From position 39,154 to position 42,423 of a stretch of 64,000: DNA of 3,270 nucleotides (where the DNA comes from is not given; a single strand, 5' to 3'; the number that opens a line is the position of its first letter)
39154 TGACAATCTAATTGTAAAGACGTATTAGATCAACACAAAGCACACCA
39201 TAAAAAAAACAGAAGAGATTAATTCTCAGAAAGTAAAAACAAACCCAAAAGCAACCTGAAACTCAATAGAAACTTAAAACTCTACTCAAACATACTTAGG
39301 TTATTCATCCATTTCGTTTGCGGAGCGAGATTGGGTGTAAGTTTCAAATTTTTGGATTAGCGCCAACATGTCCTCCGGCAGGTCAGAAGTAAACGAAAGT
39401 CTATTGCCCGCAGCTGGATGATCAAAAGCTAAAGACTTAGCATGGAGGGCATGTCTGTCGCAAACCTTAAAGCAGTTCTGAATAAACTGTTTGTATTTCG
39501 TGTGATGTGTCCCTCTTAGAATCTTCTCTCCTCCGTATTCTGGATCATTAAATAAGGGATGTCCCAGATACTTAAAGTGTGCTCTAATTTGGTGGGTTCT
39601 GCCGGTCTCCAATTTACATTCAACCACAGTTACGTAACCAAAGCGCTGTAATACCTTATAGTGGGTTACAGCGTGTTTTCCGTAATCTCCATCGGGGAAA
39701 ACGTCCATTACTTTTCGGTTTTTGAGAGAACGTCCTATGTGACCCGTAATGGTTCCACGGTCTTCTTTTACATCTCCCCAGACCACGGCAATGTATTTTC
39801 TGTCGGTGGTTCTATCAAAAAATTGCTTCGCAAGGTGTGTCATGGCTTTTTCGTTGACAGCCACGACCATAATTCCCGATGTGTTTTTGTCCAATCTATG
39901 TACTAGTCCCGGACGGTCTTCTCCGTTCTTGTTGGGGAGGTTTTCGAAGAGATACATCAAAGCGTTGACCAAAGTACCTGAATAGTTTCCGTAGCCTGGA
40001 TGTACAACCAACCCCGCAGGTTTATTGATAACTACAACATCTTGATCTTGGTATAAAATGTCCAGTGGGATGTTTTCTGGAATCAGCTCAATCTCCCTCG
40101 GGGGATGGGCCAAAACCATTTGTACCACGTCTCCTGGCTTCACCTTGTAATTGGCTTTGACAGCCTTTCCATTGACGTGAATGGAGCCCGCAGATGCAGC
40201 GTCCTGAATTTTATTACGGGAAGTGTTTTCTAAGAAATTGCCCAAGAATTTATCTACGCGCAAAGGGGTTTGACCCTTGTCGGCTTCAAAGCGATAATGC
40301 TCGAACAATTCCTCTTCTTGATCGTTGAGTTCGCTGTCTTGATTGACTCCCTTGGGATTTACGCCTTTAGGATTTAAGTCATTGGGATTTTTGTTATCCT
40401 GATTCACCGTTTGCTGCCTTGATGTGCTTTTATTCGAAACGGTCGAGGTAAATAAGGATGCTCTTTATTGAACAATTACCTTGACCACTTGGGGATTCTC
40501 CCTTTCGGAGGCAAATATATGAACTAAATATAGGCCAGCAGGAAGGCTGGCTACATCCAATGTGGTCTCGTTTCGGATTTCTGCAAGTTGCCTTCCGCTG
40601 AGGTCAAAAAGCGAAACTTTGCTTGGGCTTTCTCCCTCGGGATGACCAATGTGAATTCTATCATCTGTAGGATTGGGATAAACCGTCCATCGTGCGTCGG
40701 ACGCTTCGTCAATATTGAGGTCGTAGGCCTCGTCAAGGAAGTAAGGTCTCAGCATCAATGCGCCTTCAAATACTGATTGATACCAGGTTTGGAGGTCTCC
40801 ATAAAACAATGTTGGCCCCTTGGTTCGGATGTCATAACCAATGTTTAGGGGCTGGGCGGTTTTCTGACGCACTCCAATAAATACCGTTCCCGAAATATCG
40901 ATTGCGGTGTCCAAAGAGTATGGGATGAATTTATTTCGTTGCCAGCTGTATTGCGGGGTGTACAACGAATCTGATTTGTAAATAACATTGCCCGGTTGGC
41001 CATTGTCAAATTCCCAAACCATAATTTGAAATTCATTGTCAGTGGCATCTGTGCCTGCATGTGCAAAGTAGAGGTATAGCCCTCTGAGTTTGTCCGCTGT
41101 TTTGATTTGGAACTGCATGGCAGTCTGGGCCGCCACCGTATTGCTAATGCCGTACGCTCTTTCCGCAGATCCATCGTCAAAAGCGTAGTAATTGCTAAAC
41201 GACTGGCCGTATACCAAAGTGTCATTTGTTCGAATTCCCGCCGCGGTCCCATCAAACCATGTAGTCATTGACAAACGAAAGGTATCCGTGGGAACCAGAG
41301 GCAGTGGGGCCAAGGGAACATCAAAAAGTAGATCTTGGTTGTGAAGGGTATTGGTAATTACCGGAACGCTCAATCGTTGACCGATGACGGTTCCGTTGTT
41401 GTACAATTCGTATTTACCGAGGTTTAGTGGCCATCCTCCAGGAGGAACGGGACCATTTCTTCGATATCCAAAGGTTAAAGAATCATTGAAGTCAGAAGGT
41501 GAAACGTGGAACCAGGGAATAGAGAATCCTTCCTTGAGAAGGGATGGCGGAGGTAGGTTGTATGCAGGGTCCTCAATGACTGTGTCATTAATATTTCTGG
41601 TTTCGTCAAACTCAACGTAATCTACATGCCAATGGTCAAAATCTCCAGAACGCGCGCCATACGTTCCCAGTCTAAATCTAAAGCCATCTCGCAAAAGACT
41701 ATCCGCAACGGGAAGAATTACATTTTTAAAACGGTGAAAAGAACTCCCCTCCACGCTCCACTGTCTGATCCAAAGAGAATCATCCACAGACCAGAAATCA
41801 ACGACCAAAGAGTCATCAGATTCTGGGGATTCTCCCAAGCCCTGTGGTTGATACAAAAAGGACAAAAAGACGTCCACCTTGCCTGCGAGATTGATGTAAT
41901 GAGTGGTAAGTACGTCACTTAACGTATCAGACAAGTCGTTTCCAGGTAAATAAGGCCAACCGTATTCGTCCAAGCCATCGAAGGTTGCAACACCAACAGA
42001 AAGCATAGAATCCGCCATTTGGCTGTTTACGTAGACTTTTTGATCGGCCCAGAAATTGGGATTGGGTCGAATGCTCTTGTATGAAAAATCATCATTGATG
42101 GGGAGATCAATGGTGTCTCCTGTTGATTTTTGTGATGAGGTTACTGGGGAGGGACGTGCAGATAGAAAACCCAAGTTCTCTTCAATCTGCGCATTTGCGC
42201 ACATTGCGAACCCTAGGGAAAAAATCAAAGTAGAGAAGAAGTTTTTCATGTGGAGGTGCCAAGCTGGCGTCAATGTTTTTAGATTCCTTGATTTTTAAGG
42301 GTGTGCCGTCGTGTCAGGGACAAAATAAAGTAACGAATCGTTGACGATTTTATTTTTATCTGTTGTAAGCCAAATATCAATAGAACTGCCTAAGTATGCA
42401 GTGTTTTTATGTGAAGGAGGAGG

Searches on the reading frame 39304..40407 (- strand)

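Call 87: search_protein_families(library=pfam, proteins=[window:39304-40407:-], max_evalue=0.001)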
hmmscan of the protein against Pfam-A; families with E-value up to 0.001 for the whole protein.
window:39304-40407:- (368 aa): 2 families
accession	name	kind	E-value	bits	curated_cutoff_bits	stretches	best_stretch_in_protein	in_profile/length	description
PF00849.27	PseudoU_synth_2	-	5.7e-34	118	26.8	1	123-279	1-151/152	RNA pseudouridylate synthase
PF01479.30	S4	-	9.1e-09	35.4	22.8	1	50-95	2-48/48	S4 domain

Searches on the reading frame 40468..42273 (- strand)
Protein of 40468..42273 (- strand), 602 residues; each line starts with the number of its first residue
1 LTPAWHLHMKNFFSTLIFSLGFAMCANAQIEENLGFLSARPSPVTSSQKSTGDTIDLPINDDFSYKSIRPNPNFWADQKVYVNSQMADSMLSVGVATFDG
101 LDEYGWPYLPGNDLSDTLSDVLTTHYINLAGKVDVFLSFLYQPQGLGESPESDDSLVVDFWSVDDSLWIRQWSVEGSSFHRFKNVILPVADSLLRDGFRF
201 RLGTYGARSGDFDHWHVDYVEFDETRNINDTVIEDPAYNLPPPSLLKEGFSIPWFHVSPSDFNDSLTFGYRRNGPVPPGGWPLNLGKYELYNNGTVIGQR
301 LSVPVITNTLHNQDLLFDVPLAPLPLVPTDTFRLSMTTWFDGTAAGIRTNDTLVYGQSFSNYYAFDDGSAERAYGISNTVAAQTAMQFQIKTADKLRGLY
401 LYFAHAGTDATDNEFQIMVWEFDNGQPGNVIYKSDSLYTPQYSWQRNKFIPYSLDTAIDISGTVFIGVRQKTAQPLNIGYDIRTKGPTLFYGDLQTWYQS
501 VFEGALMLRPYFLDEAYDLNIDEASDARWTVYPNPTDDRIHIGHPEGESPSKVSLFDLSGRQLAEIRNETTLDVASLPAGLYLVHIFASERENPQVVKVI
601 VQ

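Call 86: search_protein_families(library=pfam, proteins=[window:40468-42273:-], max_evalue=0.001)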
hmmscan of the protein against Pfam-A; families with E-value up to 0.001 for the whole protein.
window:40468-42273:- (602 aa): 1 family
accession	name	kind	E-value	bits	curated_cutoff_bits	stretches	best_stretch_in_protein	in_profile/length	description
PF18962.6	Por_Secre_tail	-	1.8e-10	41.4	27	1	531-592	1-68/75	Secretion system C-terminal sorting domain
